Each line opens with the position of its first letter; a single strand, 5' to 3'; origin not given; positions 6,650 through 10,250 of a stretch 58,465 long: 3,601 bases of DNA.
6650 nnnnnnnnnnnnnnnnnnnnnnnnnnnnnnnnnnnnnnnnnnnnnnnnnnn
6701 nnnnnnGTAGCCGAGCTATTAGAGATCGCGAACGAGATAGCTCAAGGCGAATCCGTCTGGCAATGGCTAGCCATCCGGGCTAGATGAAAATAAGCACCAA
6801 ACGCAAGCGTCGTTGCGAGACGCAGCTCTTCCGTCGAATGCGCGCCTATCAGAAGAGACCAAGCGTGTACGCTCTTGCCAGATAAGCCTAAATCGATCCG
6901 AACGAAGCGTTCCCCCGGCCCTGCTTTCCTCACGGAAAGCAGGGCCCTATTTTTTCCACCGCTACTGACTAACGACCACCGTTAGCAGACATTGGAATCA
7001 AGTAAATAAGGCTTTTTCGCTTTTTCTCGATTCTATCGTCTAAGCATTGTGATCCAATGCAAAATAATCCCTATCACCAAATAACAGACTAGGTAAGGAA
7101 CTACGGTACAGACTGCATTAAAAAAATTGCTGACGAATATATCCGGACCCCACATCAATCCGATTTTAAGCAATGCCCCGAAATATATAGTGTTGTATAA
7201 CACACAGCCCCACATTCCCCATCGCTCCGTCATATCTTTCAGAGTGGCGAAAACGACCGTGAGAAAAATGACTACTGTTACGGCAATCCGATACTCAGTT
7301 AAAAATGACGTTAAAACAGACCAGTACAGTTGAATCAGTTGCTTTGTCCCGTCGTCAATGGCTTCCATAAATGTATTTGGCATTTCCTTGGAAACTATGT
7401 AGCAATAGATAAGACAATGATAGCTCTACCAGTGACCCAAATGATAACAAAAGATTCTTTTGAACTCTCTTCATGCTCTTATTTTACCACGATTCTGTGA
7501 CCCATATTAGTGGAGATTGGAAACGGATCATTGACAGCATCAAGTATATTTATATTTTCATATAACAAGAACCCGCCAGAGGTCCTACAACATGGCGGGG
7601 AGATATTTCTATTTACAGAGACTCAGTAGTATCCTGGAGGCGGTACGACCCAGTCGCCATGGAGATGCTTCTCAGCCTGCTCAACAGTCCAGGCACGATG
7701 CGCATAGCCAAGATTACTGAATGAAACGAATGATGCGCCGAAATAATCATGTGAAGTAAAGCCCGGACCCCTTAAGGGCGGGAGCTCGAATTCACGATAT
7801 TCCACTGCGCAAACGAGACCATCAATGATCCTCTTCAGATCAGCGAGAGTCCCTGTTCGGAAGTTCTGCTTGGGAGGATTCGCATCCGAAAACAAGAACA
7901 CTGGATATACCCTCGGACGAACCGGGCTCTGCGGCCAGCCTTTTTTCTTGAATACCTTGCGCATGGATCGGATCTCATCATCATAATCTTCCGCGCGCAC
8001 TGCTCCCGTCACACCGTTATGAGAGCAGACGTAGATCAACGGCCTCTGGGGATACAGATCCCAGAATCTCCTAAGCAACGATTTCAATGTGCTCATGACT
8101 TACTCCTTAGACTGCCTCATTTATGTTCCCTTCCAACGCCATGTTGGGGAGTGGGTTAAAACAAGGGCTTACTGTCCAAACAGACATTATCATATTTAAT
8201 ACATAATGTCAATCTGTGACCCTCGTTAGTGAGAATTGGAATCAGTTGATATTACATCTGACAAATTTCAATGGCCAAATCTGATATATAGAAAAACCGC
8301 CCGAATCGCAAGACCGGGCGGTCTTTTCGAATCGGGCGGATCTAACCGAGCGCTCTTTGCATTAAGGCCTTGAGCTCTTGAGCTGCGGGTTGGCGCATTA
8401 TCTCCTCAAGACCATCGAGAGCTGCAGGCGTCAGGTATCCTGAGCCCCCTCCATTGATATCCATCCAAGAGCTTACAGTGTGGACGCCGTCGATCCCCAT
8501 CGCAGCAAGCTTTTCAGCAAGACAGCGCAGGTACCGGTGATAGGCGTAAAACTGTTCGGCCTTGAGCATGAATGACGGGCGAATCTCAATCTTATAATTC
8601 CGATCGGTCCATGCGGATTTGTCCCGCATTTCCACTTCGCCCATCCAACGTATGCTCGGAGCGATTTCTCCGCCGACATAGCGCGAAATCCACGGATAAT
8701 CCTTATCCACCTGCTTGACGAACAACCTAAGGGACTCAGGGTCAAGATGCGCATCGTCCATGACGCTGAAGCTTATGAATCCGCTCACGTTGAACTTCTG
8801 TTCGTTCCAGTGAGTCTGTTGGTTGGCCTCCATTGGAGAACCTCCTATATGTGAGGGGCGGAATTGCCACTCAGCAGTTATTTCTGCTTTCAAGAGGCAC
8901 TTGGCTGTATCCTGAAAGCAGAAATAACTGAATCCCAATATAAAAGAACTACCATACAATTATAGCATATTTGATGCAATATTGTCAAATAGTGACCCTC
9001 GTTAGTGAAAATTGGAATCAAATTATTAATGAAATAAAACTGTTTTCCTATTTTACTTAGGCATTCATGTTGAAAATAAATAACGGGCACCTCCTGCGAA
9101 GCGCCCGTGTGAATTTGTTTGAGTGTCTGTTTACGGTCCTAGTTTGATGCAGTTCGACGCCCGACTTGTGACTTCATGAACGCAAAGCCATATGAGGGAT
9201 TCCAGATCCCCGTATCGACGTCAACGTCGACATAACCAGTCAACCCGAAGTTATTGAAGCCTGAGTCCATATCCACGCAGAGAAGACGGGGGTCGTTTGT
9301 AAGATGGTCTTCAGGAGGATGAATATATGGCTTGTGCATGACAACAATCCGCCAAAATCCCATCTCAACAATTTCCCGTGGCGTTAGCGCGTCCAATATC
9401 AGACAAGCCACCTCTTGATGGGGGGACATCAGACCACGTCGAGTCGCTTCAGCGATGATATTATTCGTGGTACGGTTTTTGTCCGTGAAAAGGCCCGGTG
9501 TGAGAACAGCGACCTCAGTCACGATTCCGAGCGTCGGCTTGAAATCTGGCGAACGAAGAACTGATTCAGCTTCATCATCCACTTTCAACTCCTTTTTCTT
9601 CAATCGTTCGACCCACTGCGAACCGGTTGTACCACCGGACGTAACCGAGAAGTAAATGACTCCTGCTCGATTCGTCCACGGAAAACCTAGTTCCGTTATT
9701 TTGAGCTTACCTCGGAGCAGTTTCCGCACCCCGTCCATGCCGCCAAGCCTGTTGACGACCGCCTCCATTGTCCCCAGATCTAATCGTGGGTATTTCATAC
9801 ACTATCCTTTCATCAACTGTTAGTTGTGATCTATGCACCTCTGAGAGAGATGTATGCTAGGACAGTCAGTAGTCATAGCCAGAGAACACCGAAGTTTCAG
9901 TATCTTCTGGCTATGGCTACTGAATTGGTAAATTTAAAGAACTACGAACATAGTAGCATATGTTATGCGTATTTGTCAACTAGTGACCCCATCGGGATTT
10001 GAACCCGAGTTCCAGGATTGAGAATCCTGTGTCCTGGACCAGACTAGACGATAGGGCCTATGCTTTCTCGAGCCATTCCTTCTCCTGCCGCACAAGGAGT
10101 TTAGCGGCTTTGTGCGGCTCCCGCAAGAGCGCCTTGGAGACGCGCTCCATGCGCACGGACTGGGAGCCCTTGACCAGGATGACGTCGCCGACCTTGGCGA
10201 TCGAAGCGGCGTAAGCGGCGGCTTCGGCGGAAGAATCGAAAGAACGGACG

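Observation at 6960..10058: Four promoter-bearing single-gene cassettes stacked at tRNA-Glu(CUC), each preceded by a repeat sharing the tRNA 3' terminus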

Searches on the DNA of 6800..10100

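Call 63: search_rna_families(source=window, start=6800, end=10100, threshold=evalue, max_evalue=1)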
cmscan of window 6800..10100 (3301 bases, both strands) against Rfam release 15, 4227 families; matches with E-value up to 1: 5.
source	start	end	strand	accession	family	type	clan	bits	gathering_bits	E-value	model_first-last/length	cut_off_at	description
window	9984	10058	-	RF00005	tRNA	Gene; tRNA;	CL00001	58.7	29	2.1e-11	1-71/71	no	tRNA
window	8875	8930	+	RF04214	MIR7526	Gene; miRNA;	-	27.5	110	0.011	29-85/113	no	MIR7526 microRNA precursor family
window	8875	8930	-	RF04214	MIR7526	Gene; miRNA;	-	26.1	110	0.027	29-85/113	no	MIR7526 microRNA precursor family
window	7538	7592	-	RF00161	nos_TCE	Cis-reg;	-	21.2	60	0.88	1-64/64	no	Nanos 3' UTR translation control element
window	9865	9929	+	RF02092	mir-2970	Gene; miRNA;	-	20.5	72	0.98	1-80/80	no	mir-2970 microRNA precursor family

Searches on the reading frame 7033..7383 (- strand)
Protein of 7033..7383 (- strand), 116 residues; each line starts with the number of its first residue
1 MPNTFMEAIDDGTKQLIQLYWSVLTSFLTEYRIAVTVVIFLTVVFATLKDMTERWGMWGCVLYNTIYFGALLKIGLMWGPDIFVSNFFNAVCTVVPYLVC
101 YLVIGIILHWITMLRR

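Call 7: search_protein_families(library=pfam, proteins=[window:7033-7383:-], max_evalue=0.1)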
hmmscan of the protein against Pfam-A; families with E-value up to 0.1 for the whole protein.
window:7033-7383:- (116 aa): 0 families

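Call 8: search_protein_families(library=padloc, proteins=[window:7033-7383:-], max_evalue=0.1)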
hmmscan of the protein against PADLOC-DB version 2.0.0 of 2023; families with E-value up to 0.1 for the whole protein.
window:7033-7383:- (116 aa): 0 families

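Call 9: search_protein_families(library=phrogs, proteins=[window:7033-7383:-], max_evalue=0.1)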
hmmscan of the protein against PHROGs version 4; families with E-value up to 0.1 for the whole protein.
window:7033-7383:- (116 aa): 0 families

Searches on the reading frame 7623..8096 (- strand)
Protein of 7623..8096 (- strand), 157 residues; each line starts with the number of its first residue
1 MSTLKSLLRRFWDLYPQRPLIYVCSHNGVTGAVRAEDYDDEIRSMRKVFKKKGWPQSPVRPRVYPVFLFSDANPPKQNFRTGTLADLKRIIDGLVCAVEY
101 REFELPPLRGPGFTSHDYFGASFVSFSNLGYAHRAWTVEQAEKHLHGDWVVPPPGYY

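Call 7: search_protein_families(library=pfam, proteins=[window:7623-8096:-], max_evalue=0.1)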
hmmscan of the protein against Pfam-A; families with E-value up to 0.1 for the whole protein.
window:7623-8096:- (157 aa): 0 families

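Call 8: search_protein_families(library=padloc, proteins=[window:7623-8096:-], max_evalue=0.1)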
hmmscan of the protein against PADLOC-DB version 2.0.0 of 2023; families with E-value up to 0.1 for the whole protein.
window:7623-8096:- (157 aa): 0 families

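Call 9: search_protein_families(library=phrogs, proteins=[window:7623-8096:-], max_evalue=0.1)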
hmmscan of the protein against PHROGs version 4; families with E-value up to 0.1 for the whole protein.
window:7623-8096:- (157 aa): 0 families

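Call 54: search_protein_representatives(protein=window:7623-8096:-)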
Query: 157 residues. Proteins with E-value up to 0.001 (for the whole library): 44; up to 1e-10: 26; up to 1e-30: 3. The best 44 are listed.
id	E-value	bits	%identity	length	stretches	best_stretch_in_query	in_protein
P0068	4.5e-41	156.8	54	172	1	1-150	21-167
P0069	4.4e-35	137.3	51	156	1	9-145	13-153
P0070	7.1e-33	130.1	58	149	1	8-122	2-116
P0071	2.7e-29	118.4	48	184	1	7-146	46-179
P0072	5.8e-28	114.1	52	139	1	20-148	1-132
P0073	3.2e-27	111.7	45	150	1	4-146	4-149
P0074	4.8e-25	104.6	45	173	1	16-145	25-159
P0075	1.1e-24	103.4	56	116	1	4-105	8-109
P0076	6.5e-24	100.9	44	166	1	3-150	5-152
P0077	3.7e-22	95.2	53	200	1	5-119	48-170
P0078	2.5e-21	92.5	52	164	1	1-109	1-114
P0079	3.4e-21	92.1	54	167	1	1-113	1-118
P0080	1.7e-20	89.8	37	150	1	5-142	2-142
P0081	2.9e-20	89.1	49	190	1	4-110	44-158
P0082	3.2e-19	85.6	42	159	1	3-140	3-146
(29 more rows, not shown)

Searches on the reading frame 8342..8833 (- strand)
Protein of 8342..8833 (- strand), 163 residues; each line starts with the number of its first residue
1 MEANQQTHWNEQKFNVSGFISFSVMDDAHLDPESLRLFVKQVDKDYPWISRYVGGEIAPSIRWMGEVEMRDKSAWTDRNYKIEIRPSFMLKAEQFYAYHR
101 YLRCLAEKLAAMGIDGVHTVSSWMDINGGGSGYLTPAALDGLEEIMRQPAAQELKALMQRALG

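Call 7: search_protein_families(library=pfam, proteins=[window:8342-8833:-], max_evalue=0.1)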
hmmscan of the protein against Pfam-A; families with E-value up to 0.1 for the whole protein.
window:8342-8833:- (163 aa): 1 family
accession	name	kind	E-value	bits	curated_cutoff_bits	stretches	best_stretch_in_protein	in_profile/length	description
PF15181.11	SMRP1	-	0.0021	18.1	27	1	8-70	36-95/262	Spermatid-specific manchette-related protein 1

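Call 8: search_protein_families(library=padloc, proteins=[window:8342-8833:-], max_evalue=0.1)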
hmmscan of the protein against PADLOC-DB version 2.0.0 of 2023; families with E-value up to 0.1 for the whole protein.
window:8342-8833:- (163 aa): 2 families
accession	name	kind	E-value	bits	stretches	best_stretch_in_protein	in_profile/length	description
PDLC03338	MTase_II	-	0.043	10.5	1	66-160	103-195/604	Type II methyltransferase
PDLC01927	CARF7--CARF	-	0.048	10.9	1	41-85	19-63/297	-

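Call 9: search_protein_families(library=phrogs, proteins=[window:8342-8833:-], max_evalue=0.1)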
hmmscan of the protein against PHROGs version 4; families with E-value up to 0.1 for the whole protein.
window:8342-8833:- (163 aa): 0 families

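Call 46: find_homologous_proteins(query=window:8342-8833:-, max_evalue=0.001)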
Query window:8342-8833:- (163 aa): 6 proteins with E <= 0.001 among 13 candidates.
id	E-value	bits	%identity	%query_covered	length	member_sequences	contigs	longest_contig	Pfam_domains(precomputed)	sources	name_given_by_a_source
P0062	1.3e-88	313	100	85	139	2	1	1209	-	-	-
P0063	8.1e-60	219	61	100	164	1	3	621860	-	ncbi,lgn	-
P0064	5.2e-59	217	59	99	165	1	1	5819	-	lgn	-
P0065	2.4e-54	201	58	97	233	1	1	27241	-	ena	-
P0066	3.9e-54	201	66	85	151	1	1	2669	-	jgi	jgi:hypothetical protein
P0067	2.7e-43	166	52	97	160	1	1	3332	-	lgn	-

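Call 47: find_encoding_contigs(protein=P0063, flank=6000, max_places=1)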
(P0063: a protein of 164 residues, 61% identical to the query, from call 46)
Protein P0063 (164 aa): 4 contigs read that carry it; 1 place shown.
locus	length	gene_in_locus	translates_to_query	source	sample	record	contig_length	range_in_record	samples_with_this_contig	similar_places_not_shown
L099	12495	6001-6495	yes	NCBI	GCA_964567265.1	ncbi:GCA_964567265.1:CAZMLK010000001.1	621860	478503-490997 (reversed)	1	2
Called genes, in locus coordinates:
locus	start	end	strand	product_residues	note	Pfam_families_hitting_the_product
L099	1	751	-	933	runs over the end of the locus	PF14280:DUF4365, PF13646:HEAT_2 (faint)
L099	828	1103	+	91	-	PF02583:Trns_repr_metal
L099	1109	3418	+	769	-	PF00403:HMA, PF00122:E1-E2_ATPase, PF00702:Hydrolase, PF08282:Hydrolase_3 (faint)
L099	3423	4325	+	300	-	PF01545:Cation_efflux, PF16916:ZT_dimer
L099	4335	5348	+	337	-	PF00403:HMA, PF13386:DsbD_2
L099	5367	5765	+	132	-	PF13473:Cupredoxin_1 (weak)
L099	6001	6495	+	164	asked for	-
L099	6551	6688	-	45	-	-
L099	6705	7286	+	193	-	-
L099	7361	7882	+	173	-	PF24758:LRR_At5g56370 (faint), PF13855:LRR_8, PF23598:LRR_14, PF23211:LRR_LRWD1, PF12799:LRR_4 (weak), PF13516:LRR_6 (faint), PF13855:LRR_8, PF12799:LRR_4, +1 more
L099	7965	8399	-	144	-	PF08818:DUF1801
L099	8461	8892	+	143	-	PF13376:OmdA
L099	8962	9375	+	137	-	PF00903:Glyoxalase, PF06983:3-dmu-9_3-mt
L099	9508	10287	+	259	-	-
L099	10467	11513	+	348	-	PF00331:Glyco_hydro_10 (weak), PF02449:Glyco_hydro_42 (faint)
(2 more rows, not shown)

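Call 48: find_encoding_contigs(protein=P0065, flank=6000, max_places=1)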
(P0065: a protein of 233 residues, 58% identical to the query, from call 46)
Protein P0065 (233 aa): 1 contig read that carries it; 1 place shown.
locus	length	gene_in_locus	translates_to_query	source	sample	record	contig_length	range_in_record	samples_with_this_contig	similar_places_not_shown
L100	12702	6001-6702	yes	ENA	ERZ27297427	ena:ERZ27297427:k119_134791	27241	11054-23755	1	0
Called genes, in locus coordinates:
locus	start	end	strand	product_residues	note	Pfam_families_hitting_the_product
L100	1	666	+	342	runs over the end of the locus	PF02016:Peptidase_S66, PF17676:Peptidase_S66C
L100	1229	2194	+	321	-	PF00334:NDK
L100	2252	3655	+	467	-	PF00293:NUDIX, PF00535:Glycos_transf_2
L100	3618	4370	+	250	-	-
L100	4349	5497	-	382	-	PF01636:APH (faint)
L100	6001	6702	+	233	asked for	-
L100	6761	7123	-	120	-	-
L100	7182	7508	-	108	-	-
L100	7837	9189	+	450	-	PF00535:Glycos_transf_2, PF10111:Glyco_tranf_2_2, PF13641:Glyco_tranf_2_3, PF03142:Chitin_synth_2, PF01644:Chitin_synth_1, PF13632:Glyco_trans_2_3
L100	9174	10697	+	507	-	-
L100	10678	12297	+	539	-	PF01522:Polysacc_deac_1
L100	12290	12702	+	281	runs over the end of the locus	-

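Call 49: find_encoding_contigs(protein=P0064, flank=6000, max_places=1)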
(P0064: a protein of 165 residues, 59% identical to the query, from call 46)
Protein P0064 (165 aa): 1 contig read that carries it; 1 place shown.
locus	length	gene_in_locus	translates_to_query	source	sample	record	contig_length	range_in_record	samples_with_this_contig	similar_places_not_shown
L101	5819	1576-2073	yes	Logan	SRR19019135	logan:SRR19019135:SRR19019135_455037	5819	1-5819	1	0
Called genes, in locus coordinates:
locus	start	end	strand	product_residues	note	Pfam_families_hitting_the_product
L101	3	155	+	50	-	?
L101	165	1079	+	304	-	PF00856:SET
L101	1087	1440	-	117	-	PF13376:OmdA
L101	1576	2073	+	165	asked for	-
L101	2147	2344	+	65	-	-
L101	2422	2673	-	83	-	-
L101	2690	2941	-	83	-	-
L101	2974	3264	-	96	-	-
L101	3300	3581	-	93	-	-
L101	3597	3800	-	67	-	PF13443:HTH_26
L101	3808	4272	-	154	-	PF11188:DUF2975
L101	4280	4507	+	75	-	-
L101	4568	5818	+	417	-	?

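Call 101: predict_structure(alignment_id=A5)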
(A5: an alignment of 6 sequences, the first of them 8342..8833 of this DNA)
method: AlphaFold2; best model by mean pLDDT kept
length: 163 residues; sequences in the alignment: 6
mean_pLDDT: 75.0   pTM: 0.66
mean pLDDT of the five models: 75.0, 73.5, 72.4, 64.2, 60.3
residues with pLDDT >= 90: 37; 70-90: 67; 50-70: 42; < 50: 17
segments of 3 or more residues with pLDDT < 50: 1-7, 129-135
pLDDT, mean of each block of 10 residues (from residue 1): 45 80 82 92 81 66 88 81 84 78 91 88 71 48 63 67 55
secondary structure, 60 per line:
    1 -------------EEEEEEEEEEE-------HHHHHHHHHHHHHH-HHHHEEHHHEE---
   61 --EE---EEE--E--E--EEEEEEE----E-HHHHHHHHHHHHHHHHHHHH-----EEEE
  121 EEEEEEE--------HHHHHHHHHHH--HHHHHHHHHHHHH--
elements in order: E14-24 H32-45 H47-50 E68-70 E79-85 H92-111 E117-127 H136-146 H149-161

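Call 105: fold_search(model_id=the predicted structure, library=pdb)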
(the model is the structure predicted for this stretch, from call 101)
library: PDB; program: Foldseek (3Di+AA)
matches with E <= 10: 1087; with E <= 0.001: 5
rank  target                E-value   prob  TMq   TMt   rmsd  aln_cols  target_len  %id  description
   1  5xzt_C                4.6e-04  0.99  0.33  0.44   6.3       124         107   11  C-terminal peptide depleted mutant of hydroxynitrile lyase from Passiflora edulis (PeHNL) (released 2017-11-22)
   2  3io1_A                4.6e-04  0.99  0.36  0.18  11.7       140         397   17  Crystal Structure of Aminobenzoyl-glutamate utilization protein from Klebsiella pneumoniae (released 2009-08-25)
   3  5xzq_C                5.5e-04  0.99  0.32  0.42   6.5       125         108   11  Hydroxynitrile lyase from Passiflora edulis (PeHNL) (released 2017-11-22)
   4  5xzq_K                7.1e-04  0.97  0.29  0.39   7.2       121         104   12  Hydroxynitrile lyase from Passiflora edulis (PeHNL) (released 2017-11-22)
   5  5xzt_D                7.6e-04  0.98  0.31  0.41   6.8       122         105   11  C-terminal peptide depleted mutant of hydroxynitrile lyase from Passiflora edulis (PeHNL) (released 2017-11-22)
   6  8d8l_J                1.5e-03  0.94  0.29  0.32  17.5       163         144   11  Yeast mitochondrial small subunit assembly intermediate (State 3) (released 2022-12-14)
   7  6zm9                  1.6e-03  0.99  0.38  0.44   5.0       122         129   15  PHAGE SAM LYASE IN COMPLEX WITH S-METHYL-5'-THIOADENOSINE (released 2021-02-24)
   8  3w3s_A                1.6e-03  0.92  0.30  0.12   9.1       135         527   15  Crystal structure of A. aeolicus tRNASec in complex with M. kandleri SerRS (released 2013-02-13)
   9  2yy3_A                1.7e-03  1.00  0.38  0.59   4.2       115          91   18  Crystal Structure of translation elongation factor EF-1 beta from Pyrococcus horikoshii (released 2007-10-30)
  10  5xzq_G                1.8e-03  0.97  0.31  0.41   6.5       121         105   12  Hydroxynitrile lyase from Passiflora edulis (PeHNL) (released 2017-11-22)
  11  5xzq_A                1.8e-03  0.96  0.31  0.41   7.0       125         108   12  Hydroxynitrile lyase from Passiflora edulis (PeHNL) (released 2017-11-22)
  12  1q4r                  2.2e-03  0.99  0.35  0.47   5.7       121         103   10  Gene Product of At3g17210 from Arabidopsis Thaliana (released 2003-11-25)
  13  5xzq_B                2.3e-03  0.96  0.32  0.42   6.5       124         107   11  Hydroxynitrile lyase from Passiflora edulis (PeHNL) (released 2017-11-22)
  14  8s4e_B                2.5e-03  0.98  0.36  0.45   9.9       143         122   12  Dimeric Alpha-beta barrel protein from Brassica rapa subsp.pekinensis (released 2025-01-15)
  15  4wjb_D                2.7e-03  0.85  0.28  0.15  13.7       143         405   13  X-ray crystal structure of a putative amidohydrolase/peptidase from Burkholderia cenocepacia (released 2014-10-08)
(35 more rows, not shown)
